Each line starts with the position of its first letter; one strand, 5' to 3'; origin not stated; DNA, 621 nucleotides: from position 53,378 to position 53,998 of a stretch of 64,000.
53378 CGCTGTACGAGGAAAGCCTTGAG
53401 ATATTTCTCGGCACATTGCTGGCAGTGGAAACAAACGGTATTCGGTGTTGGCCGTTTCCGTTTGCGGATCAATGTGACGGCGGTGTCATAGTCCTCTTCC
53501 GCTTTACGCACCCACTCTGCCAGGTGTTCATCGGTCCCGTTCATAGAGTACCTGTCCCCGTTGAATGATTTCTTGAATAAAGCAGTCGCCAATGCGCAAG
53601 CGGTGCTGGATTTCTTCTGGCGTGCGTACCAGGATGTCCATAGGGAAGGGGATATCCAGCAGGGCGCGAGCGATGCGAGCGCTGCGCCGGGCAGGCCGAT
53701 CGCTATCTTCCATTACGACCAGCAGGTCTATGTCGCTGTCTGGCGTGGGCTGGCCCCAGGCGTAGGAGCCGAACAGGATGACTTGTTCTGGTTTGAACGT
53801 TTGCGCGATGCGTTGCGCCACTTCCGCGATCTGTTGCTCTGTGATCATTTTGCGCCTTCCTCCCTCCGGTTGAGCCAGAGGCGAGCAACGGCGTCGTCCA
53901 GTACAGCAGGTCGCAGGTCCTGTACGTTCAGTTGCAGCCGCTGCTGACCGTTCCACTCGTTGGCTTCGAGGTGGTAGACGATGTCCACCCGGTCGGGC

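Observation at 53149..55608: HEPN-MNT toxin-antitoxin-like pair translationally coupled to recJ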

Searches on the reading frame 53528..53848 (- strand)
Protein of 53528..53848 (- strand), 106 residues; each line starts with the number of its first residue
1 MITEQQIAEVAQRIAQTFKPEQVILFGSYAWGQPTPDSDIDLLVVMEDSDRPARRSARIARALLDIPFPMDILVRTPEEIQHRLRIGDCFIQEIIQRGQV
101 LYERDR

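Call 3: search_protein_families(library=pfam, proteins=[window:53528-53848:-], max_evalue=0.01)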
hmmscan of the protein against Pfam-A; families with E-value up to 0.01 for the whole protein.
window:53528-53848:- (106 aa): 4 families
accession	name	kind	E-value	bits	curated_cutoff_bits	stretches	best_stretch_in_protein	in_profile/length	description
PF18765.7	Polbeta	-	2e-13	50.8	26.9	1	14-106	7-92/93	Polymerase beta, Nucleotidyltransferase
PF01909.29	NTP_transf_2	-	1.9e-11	44.6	21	1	8-80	2-79/93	Nucleotidyltransferase domain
PF22600.2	MTPAP-like_central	-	0.00028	21.4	27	1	8-52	27-71/139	Poly(A) RNA polymerase, mitochondrial-like, central palm domain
PF10620.15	MdcG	-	0.00066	20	26.5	1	8-78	14-91/121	Phosphoribosyl-dephospho-CoA transferase MdcG C-terminal domain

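Call 4: search_protein_families(library=ncbifam, proteins=[window:53528-53848:-], max_evalue=0.01)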
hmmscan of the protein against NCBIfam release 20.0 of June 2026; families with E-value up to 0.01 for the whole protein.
window:53528-53848:- (106 aa): 8 families
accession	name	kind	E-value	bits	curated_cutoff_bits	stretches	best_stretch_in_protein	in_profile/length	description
NF047752.1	MntA_antitoxin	equivalog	9.5e-11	41.5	60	1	16-105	3-84/106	type VII toxin-antitoxin system MntA family adenylyltransferase antitoxin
NF051895.1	anti_phage_HalB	equivalog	1.1e-07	31.7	190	1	24-104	3-72/211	anti-phage Hailong system nucleotidyltransferase HalB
NF012212.1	ANT_9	subfamily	0.0001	21.7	340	1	4-59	3-60/249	aminoglycoside nucleotidyltransferase ANT(9)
TIGR01693.1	UTase_glnD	equivalog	0.00018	19.9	519.4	1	3-81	25-106/850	[protein-PII] uridylyltransferase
NF010309.0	PRK13746.1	subfamily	0.00019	20.8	193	1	5-61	11-69/263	aminoglycoside adenylyltransferase family protein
NF033220.1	ANT_3pp_II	equivalog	0.00025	20.5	400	1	22-77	24-78/258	ANT(3'')-II family aminoglycoside nucleotidyltransferase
NF004049.0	PRK05568.1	equivalog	0.007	16.7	206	1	2-33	64-95/142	flavodoxin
NF012157.0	ANT_3pp_I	equivalog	0.0074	15.6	375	1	8-61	8-63/256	AadA family aminoglycoside 3''-O-nucleotidyltransferase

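Call 5: search_protein_families(library=padloc, proteins=[window:53528-53848:-], max_evalue=0.01)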
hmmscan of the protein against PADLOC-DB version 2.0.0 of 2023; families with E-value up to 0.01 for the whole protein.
window:53528-53848:- (106 aa): 12 families
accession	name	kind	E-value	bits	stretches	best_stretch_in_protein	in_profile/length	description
PDLC04903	PDC-S09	-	1.7e-12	45.6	1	7-76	11-82/108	-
PDLC04907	PDC-S09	-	2.6e-10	38.4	1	3-76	10-78/114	-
PDLC04904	PDC-S09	-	3.1e-10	38.2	1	8-66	13-70/104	-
PDLC04906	PDC-S09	-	9.3e-10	36.8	1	6-81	10-84/98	-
PDLC04902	PDC-S09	-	3.5e-09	34.8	1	9-84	10-84/97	-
PDLC04368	PDC-M05A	-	4.7e-08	31.1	1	22-99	109-185/201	-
PDLC04905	PDC-S09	-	6.9e-05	21.1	1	9-51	10-53/101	-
PDLC04369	PDC-M05A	-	0.0002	19.1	1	9-100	94-182/201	-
PDLC00809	Cyclase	-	0.001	16.7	1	5-54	27-76/295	oligonucleotide-cyclase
PDLC00823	Cyclase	-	0.0056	14.3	1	4-54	27-78/285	oligonucleotide-cyclase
PDLC00769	Cyclase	-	0.0084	13.6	0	5-50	26-78/261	oligonucleotide-cyclase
PDLC04372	PDC-M05A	-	0.0093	14.2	0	23-101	79-156/167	-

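Call 15: search_solved_structures(query=window:53528-53848:-, max_evalue=1, show_alignments=3)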
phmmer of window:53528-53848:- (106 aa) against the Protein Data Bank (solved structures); distinct sequences matched with E-value up to 1: 26.
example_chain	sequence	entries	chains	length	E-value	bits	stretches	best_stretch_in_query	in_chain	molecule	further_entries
9xbd_E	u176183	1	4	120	0.0014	22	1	9-74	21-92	Nucleotidyltransferase domain-containing protein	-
5yep_A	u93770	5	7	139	0.0039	20.6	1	19-55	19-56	Toxin-antitoxin system antidote Mnt family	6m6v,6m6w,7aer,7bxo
1no5_A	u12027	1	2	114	0.0066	19.8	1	6-91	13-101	Hypothetical protein HI0073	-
1wot_A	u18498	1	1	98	0.012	19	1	22-64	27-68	PUTATIVE MINIMAL NUCLEOTIDYLTRANSFERASE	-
9dbh_A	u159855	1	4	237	0.032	17.6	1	21-57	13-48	HalB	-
9dbj_A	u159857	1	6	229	0.037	17.5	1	21-57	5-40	HalB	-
6m6u_A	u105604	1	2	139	0.053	16.9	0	19-55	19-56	Toxin-antitoxin system antitoxin MntA family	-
1ylq_A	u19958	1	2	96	0.082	16.3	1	15-79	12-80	putative nucleotidyltransferase, hypothetical protein AF0614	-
2rff_A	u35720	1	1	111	0.093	16.1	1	8-47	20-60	Putative nucleotidyltransferase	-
3nyb_A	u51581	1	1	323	0.51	13.8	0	3-56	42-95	Poly(A) RNA polymerase protein 2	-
3mda_A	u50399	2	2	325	0.73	13.3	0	6-91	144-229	DNA polymerase lambda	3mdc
4x5v_A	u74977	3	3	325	0.73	13.3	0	6-91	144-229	DNA polymerase lambda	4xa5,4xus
5cb1_A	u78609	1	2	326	0.73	13.3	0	6-91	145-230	DNA polymerase lambda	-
5dkw_A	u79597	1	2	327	0.74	13.3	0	6-91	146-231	DNA polymerase lambda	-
1rzt_A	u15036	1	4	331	0.75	13.2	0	6-91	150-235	DNA polymerase lambda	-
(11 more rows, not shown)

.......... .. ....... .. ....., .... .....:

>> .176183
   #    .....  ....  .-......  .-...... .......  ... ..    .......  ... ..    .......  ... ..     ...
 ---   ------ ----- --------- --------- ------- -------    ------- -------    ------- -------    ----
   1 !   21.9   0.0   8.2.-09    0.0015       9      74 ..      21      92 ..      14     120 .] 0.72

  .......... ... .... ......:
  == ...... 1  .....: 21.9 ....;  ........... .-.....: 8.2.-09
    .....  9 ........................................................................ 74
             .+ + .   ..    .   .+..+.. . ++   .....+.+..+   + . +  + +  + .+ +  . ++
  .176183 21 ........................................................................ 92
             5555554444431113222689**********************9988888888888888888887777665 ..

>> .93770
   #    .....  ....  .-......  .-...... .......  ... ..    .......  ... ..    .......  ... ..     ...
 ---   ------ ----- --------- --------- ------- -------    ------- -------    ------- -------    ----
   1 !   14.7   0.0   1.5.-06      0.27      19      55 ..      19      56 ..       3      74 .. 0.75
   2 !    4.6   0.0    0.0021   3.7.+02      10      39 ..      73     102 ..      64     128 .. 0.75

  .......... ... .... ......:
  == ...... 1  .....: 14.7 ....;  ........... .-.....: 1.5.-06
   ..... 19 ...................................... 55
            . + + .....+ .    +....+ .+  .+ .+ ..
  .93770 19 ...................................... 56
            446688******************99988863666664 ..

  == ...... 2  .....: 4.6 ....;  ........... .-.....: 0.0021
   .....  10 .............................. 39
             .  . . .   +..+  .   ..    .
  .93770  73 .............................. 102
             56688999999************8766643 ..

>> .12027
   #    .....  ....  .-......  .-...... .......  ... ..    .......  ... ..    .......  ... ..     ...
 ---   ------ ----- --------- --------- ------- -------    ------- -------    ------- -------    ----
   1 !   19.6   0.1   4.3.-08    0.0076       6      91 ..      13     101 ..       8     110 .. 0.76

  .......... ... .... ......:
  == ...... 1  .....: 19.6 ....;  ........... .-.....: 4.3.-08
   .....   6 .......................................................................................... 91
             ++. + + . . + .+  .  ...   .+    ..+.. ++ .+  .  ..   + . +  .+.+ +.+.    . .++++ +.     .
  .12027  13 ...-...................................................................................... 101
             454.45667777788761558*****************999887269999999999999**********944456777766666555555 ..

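Call 49: find_homologous_proteins(query=window:53528-53848:-, max_evalue=0.00001)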
Query window:53528-53848:- (106 aa): 1790 proteins with E <= 0.00001 among 1893 candidates; the best 120 are listed.
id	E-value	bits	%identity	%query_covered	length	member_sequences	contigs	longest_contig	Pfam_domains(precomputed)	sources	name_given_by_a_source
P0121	2.3e-62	225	100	100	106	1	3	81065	PF18765.8,PF01909.30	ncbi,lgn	-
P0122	2.8e-54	199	90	100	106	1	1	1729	PF18765.8,PF01909.30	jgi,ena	jgi:predicted nucleotidyltransferase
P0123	3.3e-53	196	88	99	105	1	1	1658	PF18765.8,PF01909.30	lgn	-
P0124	3.8e-51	189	85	99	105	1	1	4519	PF18765.8,PF01909.30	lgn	-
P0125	3.3e-49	183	79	97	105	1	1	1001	PF18765.8,PF01909.30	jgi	jgi:predicted nucleotidyltransferase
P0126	6.9e-47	176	74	97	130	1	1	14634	PF18765.8,PF01909.30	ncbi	-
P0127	1.4e-44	168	69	98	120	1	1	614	PF18765.8,PF01909.30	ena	-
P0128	1.8e-44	168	72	98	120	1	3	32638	PF18765.8,PF01909.30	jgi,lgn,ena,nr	nr:nucleotidyltransferase domain-containing protein [Anaerolineae bacterium]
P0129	3.7e-44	167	69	98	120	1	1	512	PF18765.8,PF01909.30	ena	-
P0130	4.0e-44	167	71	98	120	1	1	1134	PF18765.8,PF01909.30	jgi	-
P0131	5.7e-44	166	71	98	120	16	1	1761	PF18765.8,PF01909.30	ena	-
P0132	7.8e-44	166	70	98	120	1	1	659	PF18765.8,PF22600.3,PF01909.30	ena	-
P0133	9.1e-44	166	71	98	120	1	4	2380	PF18765.8,PF01909.30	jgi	jgi:predicted nucleotidyltransferase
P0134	5.3e-43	163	67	99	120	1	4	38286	PF18765.8,PF01909.30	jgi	jgi:predicted nucleotidyltransferase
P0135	5.5e-43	163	68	99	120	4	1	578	PF18765.8,PF01909.30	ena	-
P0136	1.6e-42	162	68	98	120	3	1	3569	PF18765.8,PF01909.30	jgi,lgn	-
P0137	1.9e-42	161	67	99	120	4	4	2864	PF18765.8,PF01909.30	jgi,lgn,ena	jgi:predicted nucleotidyltransferase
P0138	1.5e-41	158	68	98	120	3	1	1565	PF18765.8,PF01909.30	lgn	-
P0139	1.6e-41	158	65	98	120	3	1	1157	PF18765.8,PF01909.30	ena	-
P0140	6.3e-41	156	65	98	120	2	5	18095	PF18765.8,PF01909.30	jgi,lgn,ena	jgi:predicted nucleotidyltransferase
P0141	2.4e-40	155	68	97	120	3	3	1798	PF18765.8,PF01909.30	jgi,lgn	jgi:predicted nucleotidyltransferase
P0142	5.6e-40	153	66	95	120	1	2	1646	PF18765.8,PF01909.30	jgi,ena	-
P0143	6.2e-40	153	67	97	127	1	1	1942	PF18765.8,PF01909.30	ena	-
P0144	1.8e-39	152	66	97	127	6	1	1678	PF18765.8,PF01909.30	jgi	-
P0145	2.3e-39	151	66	97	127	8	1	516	PF18765.8,PF01909.30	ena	-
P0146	2.7e-39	151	65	97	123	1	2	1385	PF18765.8,PF01909.30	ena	-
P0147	3.1e-39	151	67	97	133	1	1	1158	PF18765.8,PF01909.30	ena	-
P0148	4.6e-39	150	65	98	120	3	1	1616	PF18765.8,PF01909.30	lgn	-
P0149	6.0e-39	150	69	97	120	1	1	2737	PF18765.8,PF01909.30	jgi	jgi:predicted nucleotidyltransferase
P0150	8.6e-39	150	66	97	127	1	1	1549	PF18765.8,PF01909.30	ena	-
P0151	1.5e-38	149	64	97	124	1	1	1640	PF18765.8,PF01909.30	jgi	jgi:predicted nucleotidyltransferase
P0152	2.6e-38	148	64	92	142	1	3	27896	PF18765.8,PF01909.30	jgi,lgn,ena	jgi:predicted nucleotidyltransferase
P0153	3.0e-38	148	63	96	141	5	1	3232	PF18765.8,PF01909.30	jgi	jgi:predicted nucleotidyltransferase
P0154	1.1e-37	146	66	93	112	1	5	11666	PF18765.8,PF01909.30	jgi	jgi:predicted nucleotidyltransferase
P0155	1.2e-37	146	65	97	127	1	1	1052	PF18765.8,PF01909.30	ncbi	-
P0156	1.3e-37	146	66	96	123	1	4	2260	PF18765.8,PF01909.30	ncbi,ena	-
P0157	1.9e-37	145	65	95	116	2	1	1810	PF18765.8,PF01909.30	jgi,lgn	jgi:predicted nucleotidyltransferase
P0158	4.4e-37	144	66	98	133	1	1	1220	PF18765.8,PF01909.30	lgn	-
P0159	6.9e-37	143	63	97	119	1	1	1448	PF18765.8,PF01909.30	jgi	jgi:predicted nucleotidyltransferase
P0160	7.3e-37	143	66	95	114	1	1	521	PF18765.8,PF01909.30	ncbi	-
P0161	7.4e-37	143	63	95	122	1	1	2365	PF18765.8,PF01909.30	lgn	-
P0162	7.5e-37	143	64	97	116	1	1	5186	PF18765.8,PF01909.30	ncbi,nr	ncbi:MAG: nucleotidyltransferase domain-containing protein [Anaerolineae bacterium]|nr:nucleotidyltr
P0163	7.6e-37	143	63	95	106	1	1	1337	PF18765.8,PF01909.30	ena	-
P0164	8.3e-37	143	64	99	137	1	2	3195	PF18765.8,PF01909.30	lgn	-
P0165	8.4e-37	143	64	94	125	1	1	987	PF18765.8,PF01909.30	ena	-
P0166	9.4e-37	143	64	94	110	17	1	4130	PF18765.8,PF01909.30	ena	-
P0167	1.1e-36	143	63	96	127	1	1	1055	PF18765.8,PF01909.30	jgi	jgi:predicted nucleotidyltransferase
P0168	1.3e-36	143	63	98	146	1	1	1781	PF18765.8,PF01909.30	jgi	jgi:predicted nucleotidyltransferase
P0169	1.4e-36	142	64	95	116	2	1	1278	PF18765.8,PF01909.30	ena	-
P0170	1.8e-36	142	64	97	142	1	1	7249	PF18765.8,PF01909.30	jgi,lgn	jgi:predicted nucleotidyltransferase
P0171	1.9e-36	142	64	96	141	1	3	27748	PF18765.8,PF01909.30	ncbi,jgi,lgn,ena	-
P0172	4.0e-36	141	62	97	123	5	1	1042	PF18765.8,PF01909.30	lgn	-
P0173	5.7e-36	140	63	96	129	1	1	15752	PF18765.8,PF01909.30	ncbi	-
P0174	8.4e-36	140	63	97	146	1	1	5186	PF18765.8,PF01909.30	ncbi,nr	ncbi:MAG: nucleotidyltransferase domain-containing protein [Anaerolineae bacterium]|nr:nucleotidyltr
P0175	8.9e-36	140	61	97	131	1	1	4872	PF18765.8,PF01909.30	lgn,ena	-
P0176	1.4e-35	139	58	97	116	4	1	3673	PF18765.8,PF01909.30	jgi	jgi:predicted nucleotidyltransferase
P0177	1.6e-35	139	61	95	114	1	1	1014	PF18765.8,PF01909.30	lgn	-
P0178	1.8e-35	139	63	98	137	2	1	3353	PF18765.8,PF01909.30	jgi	jgi:predicted nucleotidyltransferase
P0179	2.5e-35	138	61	95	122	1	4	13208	PF18765.8,PF01909.30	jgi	-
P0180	2.6e-35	138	58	97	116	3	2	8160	PF18765.8,PF01909.30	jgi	jgi:predicted nucleotidyltransferase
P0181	2.9e-35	138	60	97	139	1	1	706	PF18765.8,PF01909.30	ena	-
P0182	3.5e-35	138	58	97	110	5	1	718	PF18765.8,PF01909.30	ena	-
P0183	3.7e-35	138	58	97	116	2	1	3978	PF18765.8,PF01909.30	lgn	-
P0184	3.9e-35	138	62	95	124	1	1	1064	PF18765.8,PF01909.30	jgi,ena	-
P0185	3.9e-35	138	65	96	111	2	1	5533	PF18765.8,PF01909.30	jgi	jgi:predicted nucleotidyltransferase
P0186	4.4e-35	138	64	97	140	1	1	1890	PF18765.8,PF01909.30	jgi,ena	-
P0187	4.8e-35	138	64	97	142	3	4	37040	PF18765.8,PF01909.30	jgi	jgi:predicted nucleotidyltransferase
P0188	6.5e-35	137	61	96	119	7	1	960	PF18765.8,PF01909.30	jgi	jgi:predicted nucleotidyltransferase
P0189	6.7e-35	137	65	97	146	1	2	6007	PF18765.8,PF01909.30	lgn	-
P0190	6.8e-35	137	66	93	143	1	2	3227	PF18765.8,PF01909.30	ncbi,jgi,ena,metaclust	metaclust:\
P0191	9.5e-35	137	59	97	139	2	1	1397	PF18765.8,PF01909.30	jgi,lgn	-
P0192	1.2e-34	136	63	97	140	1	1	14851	PF18765.8,PF01909.30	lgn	-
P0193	1.6e-34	136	60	95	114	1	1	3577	PF18765.8,PF01909.30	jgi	-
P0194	1.7e-34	136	59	95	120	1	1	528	PF18765.8,PF01909.30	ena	-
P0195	1.7e-34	136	58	95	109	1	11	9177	PF18765.8,PF01909.30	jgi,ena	jgi:predicted nucleotidyltransferase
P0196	7.7e-34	134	60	97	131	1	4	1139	PF18765.8,PF01909.30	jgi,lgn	-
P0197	7.9e-34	134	60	97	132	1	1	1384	PF18765.8,PF01909.30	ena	-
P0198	8.4e-34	134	58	95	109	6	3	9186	PF18765.8,PF22600.3,PF01909.30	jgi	jgi:predicted nucleotidyltransferase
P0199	8.6e-34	133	59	98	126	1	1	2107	PF18765.8,PF22600.3,PF01909.30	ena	-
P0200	1.2e-33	133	61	97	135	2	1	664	PF18765.8,PF01909.30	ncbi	-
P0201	1.2e-33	133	62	95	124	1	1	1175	PF18765.8,PF01909.30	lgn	-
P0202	1.3e-33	133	62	95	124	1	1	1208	PF18765.8,PF01909.30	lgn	-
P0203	1.5e-33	133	58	95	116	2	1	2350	PF18765.8,PF01909.30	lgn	-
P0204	3.6e-33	131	58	95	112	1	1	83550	PF18765.8,PF01909.30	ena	-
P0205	4.2e-33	131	57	95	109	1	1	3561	PF18765.8,PF22600.3,PF01909.30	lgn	-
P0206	4.7e-33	131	55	97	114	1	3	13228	PF18765.8,PF01909.30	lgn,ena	-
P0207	5.5e-33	131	57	97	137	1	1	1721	PF18765.8,PF01909.30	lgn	-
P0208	6.2e-33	131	60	95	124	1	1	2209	PF18765.8,PF01909.30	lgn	-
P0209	8.6e-33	130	57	99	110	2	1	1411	PF18765.8,PF01909.30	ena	-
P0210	1.0e-32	130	55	94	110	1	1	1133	PF18765.8,PF01909.30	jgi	-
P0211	1.7e-32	129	59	95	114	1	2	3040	PF18765.8,PF01909.30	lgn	-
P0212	1.9e-32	129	55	94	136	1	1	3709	PF18765.8,PF01909.30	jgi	jgi:predicted nucleotidyltransferase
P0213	2.5e-32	129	58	95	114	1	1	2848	PF18765.8,PF01909.30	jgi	jgi:predicted nucleotidyltransferase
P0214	2.9e-32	129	62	95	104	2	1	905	PF18765.8,PF01909.30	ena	-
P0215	3.2e-32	128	56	99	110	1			PF18765.8,PF01909.30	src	-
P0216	3.2e-32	128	55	97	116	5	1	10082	PF18765.8,PF01909.30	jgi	jgi:predicted nucleotidyltransferase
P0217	4.2e-32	128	55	94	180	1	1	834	PF18765.8,PF01909.30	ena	-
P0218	4.8e-32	128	59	95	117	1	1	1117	PF18765.8,PF22600.3,PF01909.30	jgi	jgi:predicted nucleotidyltransferase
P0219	5.3e-32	128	60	98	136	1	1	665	PF18765.8,PF01909.30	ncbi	-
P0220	6.2e-32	128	58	99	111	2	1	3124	PF18765.8,PF01909.30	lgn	-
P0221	8.5e-32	127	68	82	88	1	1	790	PF18765.8,PF01909.30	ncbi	-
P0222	8.5e-32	127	59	98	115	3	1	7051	PF18765.8,PF01909.30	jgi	jgi:predicted nucleotidyltransferase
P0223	1.1e-31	127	57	95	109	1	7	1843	PF18765.8,PF01909.30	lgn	-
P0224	1.1e-31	127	57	95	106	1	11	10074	PF18765.8,PF01909.30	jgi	jgi:predicted nucleotidyltransferase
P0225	1.8e-31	126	57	95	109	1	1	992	PF18765.8,PF22600.3,PF01909.30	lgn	-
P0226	2.0e-31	126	58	99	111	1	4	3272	PF18765.8,PF01909.30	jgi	jgi:predicted nucleotidyltransferase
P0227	2.8e-31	125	58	97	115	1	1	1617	PF18765.8,PF01909.30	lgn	-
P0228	4.0e-31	125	58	95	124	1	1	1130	PF18765.8,PF01909.30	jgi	jgi:predicted nucleotidyltransferase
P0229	4.5e-31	125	57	97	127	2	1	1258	PF18765.8,PF01909.30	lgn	-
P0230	7.2e-31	124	58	92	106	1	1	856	PF18765.8,PF01909.30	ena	-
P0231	8.3e-31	124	57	99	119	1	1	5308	PF18765.8,PF01909.30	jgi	jgi:predicted nucleotidyltransferase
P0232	1.5e-30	123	55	99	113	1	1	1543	PF18765.8,PF01909.30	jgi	jgi:predicted nucleotidyltransferase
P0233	1.5e-30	123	55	97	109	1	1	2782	PF18765.8,PF01909.30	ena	-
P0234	1.7e-30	123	57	96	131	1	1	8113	PF18765.8,PF01909.30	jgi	jgi:predicted nucleotidyltransferase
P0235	1.7e-30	123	64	82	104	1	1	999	PF18765.8,PF01909.30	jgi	jgi:predicted nucleotidyltransferase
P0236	2.5e-30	122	58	94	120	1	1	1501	PF18765.8,PF01909.30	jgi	jgi:predicted nucleotidyltransferase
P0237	2.6e-30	122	58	96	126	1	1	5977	PF18765.8,PF01909.30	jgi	jgi:predicted nucleotidyltransferase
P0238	2.6e-30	122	61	90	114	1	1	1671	PF18765.8,PF01909.30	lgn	-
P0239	2.6e-30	122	58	96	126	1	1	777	PF18765.8,PF01909.30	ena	-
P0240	2.6e-30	122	58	96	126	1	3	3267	PF18765.8,PF01909.30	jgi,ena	-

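Call 50: find_encoding_contigs(protein=P0121, flank=6000, max_places=3)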
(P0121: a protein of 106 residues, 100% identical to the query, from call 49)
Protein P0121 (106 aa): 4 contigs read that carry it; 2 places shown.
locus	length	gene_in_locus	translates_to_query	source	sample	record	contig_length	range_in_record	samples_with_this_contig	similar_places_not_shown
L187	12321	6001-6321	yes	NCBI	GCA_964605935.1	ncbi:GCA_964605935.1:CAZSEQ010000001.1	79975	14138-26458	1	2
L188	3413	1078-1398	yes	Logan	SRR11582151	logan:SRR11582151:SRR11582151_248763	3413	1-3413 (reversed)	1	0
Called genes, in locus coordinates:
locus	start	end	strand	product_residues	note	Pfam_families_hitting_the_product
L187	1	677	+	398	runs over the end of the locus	-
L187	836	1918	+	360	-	PF01757:Acyl_transf_3, PF07786:HGSNAT_cat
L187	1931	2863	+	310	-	PF19300:BPD_transp_1_N, PF00528:BPD_transp_1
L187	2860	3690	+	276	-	PF00528:BPD_transp_1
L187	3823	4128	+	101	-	PF09685:MamF_MmsF (faint)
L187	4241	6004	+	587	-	PF01368:DHH, PF02272:DHHA1, PF17768:RecJ_OB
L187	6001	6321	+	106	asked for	PF01909:NTP_transf_2, PF18765:Polbeta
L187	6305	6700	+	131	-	PF05168:HEPN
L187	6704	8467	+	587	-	-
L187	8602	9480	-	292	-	PF01569:PAP2, PF14378:PAP2_3 (weak)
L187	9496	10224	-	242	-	PF01791:DeoC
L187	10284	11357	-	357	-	PF02086:MethyltransfD12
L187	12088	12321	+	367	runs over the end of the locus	PF02615:Ldh_2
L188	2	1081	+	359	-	?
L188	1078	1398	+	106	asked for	PF01909:NTP_transf_2, PF18765:Polbeta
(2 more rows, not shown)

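Call 71: find_encoding_contigs(protein=P0128, flank=5000, max_places=2)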
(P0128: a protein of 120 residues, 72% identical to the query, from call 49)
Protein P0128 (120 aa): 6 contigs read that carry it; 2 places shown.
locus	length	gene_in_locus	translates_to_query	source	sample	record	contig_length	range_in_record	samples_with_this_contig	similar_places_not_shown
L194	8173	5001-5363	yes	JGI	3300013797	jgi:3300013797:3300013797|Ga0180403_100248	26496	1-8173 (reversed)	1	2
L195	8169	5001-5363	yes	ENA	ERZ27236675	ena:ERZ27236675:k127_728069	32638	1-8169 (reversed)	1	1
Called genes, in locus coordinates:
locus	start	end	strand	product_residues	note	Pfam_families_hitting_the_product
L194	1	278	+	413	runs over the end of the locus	PF00994:MoCF_biosynth, PF18146:CinA_KH, PF02464:CinA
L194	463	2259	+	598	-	PF01663:Phosphodiest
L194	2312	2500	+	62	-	PF09685:MamF_MmsF (faint)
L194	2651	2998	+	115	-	PF09685:MamF_MmsF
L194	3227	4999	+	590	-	PF01368:DHH, PF02272:DHHA1, PF17768:RecJ_OB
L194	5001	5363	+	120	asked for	PF01909:NTP_transf_2, PF18765:Polbeta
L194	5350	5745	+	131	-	PF05168:HEPN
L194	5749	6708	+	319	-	PF01073:3Beta_HSD, PF01370:Epimerase, PF02719:Polysacc_synt_2, PF04321:RmlD_sub_bind, PF05368:NmrA (weak), PF08659:KR (weak), PF13460:NAD_binding_10, PF16363:GDP_Man_Dehyd, +1 more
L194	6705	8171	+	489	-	?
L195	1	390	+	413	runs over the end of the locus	PF00994:MoCF_biosynth, PF18146:CinA_KH, PF02464:CinA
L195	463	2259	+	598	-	PF01663:Phosphodiest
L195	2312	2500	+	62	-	PF09685:MamF_MmsF (faint)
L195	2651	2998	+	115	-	PF09685:MamF_MmsF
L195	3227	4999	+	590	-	PF01368:DHH, PF02272:DHHA1, PF17768:RecJ_OB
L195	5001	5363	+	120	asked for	PF01909:NTP_transf_2, PF18765:Polbeta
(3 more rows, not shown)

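Call 80: predict_structure(alignment_id=A2)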
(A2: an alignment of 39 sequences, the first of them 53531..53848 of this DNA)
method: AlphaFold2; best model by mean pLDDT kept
length: 106 residues; sequences in the alignment: 39
mean_pLDDT: 93.2   pTM: 0.86
mean pLDDT of the five models: 93.2, 93.2, 92.6, 92.3, 88.5
residues with pLDDT >= 90: 86; 70-90: 19; 50-70: 1; < 50: 0
segments of 3 or more residues with pLDDT < 50: none
pLDDT, mean of each block of 10 residues (from residue 1): 93 96 97 92 92 87 91 95 97 96 87
secondary structure, 60 per line:
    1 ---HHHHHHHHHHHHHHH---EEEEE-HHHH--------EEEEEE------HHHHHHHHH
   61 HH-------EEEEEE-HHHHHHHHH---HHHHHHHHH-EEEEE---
elements in order: H4-18 E22-26 H28-31 E40-45 H52-62 E70-75 H77-85 H89-97 E99-103
